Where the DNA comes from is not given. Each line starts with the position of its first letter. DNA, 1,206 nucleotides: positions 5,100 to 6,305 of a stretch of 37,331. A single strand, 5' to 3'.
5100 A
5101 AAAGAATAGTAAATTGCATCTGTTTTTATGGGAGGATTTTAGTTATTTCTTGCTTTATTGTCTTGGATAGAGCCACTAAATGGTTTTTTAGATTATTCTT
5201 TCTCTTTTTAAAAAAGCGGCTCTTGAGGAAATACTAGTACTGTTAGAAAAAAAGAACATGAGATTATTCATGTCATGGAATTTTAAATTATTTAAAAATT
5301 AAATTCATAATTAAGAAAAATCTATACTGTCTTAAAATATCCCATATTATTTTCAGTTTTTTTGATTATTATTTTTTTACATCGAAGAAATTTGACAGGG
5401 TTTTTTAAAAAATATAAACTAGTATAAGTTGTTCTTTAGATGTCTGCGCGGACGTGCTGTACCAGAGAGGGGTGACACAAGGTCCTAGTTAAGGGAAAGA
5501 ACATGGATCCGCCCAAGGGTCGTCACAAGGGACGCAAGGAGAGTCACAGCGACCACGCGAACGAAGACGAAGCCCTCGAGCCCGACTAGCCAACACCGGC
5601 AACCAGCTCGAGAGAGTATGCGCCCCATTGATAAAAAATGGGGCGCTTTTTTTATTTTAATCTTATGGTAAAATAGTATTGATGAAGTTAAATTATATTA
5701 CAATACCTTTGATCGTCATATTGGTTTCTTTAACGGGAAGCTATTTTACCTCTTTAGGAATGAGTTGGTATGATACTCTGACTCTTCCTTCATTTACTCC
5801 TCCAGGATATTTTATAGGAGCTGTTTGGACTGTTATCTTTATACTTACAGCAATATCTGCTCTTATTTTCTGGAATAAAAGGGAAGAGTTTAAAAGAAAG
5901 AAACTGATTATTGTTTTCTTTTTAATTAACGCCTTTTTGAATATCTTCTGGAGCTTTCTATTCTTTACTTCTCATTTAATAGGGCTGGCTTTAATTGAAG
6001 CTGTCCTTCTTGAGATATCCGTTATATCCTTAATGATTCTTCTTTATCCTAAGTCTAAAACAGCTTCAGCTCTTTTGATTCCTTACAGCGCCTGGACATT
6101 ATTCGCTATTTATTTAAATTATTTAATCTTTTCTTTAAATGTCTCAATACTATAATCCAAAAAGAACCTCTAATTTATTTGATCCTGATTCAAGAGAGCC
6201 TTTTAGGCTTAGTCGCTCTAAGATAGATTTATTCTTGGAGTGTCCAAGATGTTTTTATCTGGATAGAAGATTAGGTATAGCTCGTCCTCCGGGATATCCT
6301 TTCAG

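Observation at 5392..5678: Orphan 59 % G+C RNA-like island with its own promoter and terminator, just upstream of tspO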

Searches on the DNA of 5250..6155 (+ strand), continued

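Call 89: search_with_rna_model(model_id=R1, sources=[window, L002, L003, L004, L005, L006, L007, L008, L013, L014, L015, L016, L017, L018, L019, L020, L021, L022, L023, L024, L025, L026, L027, L028, L029, L030, L031, L032, L033, L034, L035, L036, L037, L038, L039, L040, L041, L042, L043, L044, L045, L046, L047, L048, L049, L050, L051, L052, L053, L054, L055, L056, L057, L058, L059, L060, L062, L063, L064, L065, L066, L067, L068, L069, L070, L071, L072, L073, L074, L075, L076, L077, L078, L079, L080, L081, L082, L083, L084, L085, L086, L087, L088, L089, L090], max_evalue=10)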
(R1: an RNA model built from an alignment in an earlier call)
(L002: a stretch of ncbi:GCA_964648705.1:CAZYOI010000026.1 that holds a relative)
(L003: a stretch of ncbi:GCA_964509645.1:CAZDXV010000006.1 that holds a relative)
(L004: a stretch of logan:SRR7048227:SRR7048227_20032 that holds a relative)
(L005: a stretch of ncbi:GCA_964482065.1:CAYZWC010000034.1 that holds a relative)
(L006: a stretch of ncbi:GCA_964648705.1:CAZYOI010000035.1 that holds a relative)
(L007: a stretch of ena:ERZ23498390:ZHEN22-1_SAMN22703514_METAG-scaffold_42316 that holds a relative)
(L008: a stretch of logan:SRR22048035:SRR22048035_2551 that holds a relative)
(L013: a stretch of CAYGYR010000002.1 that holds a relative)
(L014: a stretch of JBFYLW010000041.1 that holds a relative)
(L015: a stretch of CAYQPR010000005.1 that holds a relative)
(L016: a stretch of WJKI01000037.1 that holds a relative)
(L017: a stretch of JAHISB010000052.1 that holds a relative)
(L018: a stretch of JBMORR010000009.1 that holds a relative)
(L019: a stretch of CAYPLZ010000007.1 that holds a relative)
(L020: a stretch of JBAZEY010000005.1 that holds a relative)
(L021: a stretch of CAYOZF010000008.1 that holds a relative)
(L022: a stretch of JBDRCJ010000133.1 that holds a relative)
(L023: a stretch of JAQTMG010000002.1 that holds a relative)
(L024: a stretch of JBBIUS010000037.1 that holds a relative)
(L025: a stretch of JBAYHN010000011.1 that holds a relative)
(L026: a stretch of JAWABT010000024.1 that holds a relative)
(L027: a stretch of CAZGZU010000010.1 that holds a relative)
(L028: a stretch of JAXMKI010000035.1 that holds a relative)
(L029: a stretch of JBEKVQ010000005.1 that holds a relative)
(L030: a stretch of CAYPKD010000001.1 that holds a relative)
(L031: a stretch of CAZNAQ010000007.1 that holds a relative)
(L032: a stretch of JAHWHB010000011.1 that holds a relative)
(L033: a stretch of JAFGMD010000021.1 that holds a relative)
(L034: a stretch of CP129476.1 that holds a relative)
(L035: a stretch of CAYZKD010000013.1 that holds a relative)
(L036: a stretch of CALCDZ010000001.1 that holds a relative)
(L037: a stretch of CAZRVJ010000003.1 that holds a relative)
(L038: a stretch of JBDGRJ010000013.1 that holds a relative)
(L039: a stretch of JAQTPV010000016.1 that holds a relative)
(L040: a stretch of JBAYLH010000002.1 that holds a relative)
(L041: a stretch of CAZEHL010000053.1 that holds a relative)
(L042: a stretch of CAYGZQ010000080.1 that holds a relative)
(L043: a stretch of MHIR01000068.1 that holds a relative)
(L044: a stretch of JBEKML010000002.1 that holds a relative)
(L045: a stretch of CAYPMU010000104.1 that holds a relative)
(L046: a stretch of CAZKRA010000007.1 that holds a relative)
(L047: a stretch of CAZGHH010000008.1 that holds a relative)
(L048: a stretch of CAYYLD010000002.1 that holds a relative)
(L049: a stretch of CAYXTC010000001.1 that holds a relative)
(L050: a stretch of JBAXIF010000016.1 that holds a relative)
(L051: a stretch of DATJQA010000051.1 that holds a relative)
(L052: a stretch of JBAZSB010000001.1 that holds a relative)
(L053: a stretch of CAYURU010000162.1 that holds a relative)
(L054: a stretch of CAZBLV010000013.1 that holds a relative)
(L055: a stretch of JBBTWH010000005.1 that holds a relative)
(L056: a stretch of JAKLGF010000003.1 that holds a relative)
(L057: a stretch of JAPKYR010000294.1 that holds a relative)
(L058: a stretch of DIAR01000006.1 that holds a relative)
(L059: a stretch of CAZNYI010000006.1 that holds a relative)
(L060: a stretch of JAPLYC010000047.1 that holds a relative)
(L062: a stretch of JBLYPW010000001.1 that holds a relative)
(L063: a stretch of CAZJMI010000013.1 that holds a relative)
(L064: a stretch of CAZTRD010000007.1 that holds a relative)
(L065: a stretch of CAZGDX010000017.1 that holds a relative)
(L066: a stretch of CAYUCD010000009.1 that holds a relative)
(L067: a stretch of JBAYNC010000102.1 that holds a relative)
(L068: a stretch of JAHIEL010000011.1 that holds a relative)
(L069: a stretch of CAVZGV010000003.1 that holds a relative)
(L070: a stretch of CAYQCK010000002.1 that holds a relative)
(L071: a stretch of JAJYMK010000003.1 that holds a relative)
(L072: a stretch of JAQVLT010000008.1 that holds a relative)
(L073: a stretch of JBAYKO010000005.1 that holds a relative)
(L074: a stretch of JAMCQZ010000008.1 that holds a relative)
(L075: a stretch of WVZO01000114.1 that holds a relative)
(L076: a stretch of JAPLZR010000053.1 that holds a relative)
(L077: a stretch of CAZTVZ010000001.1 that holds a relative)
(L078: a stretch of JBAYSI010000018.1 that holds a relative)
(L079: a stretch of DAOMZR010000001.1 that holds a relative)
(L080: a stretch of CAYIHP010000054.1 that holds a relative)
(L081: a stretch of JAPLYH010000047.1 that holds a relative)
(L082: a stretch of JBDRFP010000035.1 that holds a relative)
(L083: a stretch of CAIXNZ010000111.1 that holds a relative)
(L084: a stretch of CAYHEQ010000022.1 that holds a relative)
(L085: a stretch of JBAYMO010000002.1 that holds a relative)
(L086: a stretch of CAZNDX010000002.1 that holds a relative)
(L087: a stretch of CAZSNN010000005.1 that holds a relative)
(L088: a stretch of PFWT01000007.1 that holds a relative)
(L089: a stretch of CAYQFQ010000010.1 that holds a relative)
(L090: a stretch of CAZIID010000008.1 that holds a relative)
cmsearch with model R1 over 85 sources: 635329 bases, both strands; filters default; matches with E-value up to 10: 5.
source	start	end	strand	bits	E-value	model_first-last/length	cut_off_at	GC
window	5427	5506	+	116.4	2.5e-29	1-80/80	no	0.5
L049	4501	4536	+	17.8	0.21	1-80/80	no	0.33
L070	8181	8276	+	17.6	0.25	1-80/80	no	0.58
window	9502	9527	+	12.7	5.7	1-80/80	no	0.38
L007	1645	1680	+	12.4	7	1-80/80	no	0.33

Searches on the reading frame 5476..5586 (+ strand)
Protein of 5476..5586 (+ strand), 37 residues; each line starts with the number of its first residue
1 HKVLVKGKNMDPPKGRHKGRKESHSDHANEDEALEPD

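Call 49: search_protein_representatives(protein=window:5476-5586:+)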
Query: 37 residues. Proteins with E-value up to 0.001 (for the whole library): 0; up to 1e-10: 0; up to 1e-30: 0. The best 0 are listed.
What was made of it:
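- On Native small protein gene: 0 phmmer hits (call 49).
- No match among 1.84 billion protein representatives (call 49). No homologue among 1.84 billion representatives (call 49).
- Tried and rejected: Decayed-gene test: phmmer of the 37-aa frame against 1.84 billion representatives gives 0 hits (call 49).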
